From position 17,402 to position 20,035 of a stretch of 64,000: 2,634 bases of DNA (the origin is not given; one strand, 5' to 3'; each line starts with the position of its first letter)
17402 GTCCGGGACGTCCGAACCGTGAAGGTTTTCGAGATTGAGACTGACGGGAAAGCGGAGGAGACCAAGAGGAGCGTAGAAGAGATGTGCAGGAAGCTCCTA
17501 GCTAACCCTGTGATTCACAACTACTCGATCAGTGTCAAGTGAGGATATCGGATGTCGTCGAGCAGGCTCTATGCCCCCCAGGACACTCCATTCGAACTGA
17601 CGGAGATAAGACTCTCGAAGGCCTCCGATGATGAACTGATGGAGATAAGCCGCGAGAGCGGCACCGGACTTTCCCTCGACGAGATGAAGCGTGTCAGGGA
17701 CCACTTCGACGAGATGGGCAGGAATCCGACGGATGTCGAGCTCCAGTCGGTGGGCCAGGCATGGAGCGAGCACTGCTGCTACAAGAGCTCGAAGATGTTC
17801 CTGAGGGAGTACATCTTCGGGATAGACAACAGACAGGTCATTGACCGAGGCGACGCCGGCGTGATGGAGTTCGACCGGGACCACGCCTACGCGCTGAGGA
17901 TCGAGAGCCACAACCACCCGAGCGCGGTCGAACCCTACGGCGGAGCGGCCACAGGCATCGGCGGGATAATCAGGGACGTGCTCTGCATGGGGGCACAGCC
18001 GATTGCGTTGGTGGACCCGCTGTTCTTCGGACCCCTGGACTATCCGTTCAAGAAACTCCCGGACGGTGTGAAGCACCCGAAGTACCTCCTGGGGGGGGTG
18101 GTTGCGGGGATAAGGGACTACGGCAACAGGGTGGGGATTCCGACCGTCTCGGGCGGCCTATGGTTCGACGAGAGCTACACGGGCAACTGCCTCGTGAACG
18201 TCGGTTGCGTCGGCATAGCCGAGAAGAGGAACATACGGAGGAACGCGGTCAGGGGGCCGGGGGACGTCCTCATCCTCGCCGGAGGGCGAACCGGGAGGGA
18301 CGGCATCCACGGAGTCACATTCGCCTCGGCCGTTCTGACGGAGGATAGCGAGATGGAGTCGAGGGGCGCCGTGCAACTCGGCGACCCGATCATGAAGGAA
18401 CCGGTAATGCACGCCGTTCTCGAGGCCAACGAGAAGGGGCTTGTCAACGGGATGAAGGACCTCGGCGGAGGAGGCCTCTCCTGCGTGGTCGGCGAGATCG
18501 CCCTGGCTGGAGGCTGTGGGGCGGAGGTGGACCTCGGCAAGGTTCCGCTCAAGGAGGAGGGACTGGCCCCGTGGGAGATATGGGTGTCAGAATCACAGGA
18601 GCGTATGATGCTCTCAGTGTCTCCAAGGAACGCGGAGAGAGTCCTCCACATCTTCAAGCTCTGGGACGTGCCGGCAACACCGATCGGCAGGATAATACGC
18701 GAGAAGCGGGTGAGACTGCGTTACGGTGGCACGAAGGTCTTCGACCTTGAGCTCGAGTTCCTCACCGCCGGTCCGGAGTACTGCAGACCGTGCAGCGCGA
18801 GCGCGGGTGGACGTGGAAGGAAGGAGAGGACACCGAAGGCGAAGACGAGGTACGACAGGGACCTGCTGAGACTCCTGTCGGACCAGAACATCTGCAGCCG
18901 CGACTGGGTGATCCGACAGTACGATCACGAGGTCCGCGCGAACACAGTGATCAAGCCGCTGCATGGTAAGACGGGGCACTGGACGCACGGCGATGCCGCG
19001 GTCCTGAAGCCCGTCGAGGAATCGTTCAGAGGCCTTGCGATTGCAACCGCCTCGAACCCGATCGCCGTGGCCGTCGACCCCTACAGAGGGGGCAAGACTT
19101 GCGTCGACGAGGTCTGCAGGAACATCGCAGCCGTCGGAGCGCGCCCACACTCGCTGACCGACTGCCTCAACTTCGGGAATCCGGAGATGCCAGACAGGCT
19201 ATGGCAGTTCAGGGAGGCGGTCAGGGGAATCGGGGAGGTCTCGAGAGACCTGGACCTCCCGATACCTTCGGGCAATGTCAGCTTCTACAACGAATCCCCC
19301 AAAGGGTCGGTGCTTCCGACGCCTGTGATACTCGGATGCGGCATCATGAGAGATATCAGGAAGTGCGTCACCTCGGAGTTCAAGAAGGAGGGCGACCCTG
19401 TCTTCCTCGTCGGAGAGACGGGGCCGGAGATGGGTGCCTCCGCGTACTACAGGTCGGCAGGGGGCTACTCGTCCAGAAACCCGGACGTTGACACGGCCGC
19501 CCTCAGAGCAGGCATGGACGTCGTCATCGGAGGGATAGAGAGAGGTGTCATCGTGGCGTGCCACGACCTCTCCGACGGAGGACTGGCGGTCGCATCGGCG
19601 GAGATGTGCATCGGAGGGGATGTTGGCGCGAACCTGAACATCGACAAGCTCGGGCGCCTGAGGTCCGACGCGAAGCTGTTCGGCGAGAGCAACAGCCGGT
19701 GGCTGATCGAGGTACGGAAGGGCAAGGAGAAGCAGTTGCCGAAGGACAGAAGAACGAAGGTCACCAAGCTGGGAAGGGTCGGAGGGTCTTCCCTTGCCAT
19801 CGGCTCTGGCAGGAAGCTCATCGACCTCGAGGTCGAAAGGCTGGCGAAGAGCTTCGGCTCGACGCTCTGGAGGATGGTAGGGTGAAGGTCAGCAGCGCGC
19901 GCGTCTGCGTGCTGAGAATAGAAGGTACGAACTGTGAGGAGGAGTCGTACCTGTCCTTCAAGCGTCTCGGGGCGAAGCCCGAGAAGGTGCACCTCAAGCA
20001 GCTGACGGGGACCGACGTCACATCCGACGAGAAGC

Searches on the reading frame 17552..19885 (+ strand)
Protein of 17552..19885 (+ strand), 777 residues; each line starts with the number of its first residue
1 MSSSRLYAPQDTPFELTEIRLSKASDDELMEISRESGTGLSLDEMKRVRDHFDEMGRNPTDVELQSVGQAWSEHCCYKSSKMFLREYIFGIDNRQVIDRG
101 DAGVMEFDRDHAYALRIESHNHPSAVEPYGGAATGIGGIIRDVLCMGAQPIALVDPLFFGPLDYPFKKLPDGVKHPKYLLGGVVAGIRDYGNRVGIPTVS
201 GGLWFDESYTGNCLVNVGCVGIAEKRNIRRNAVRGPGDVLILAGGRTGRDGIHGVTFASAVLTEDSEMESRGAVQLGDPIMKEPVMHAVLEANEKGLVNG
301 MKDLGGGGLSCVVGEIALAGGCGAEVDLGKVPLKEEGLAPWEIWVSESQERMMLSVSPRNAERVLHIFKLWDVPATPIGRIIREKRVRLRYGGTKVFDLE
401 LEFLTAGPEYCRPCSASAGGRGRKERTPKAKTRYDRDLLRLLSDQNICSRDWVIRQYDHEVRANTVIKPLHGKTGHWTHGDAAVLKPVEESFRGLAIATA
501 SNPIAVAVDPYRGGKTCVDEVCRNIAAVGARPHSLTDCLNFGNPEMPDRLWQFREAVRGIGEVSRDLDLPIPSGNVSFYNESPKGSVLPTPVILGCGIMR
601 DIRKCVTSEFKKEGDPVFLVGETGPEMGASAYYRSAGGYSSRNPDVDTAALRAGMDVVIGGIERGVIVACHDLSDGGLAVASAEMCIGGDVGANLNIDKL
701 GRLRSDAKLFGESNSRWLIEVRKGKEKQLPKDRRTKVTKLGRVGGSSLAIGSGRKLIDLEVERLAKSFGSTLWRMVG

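Call 80: search_protein_families(library=pfam, proteins=[window:17552-19885:+], max_evalue=0.0001)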
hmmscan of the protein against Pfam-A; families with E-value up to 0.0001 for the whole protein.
window:17552-19885:+ (777 aa): 3 families
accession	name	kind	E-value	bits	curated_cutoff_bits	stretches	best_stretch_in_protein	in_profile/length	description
PF02769.27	AIRS_C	-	2.5e-55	187.3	23.1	2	235-391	1-155/156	AIR synthase related protein, C-terminal domain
PF00586.29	AIRS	-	7.3e-45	152.4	24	2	100-223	2-112/112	AIR synthase related protein, N-terminal domain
PF18072.6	FGAR-AT_linker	-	7e-19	68.5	26.6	1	29-78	1-50/50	Formylglycinamide ribonucleotide amidotransferase linker domain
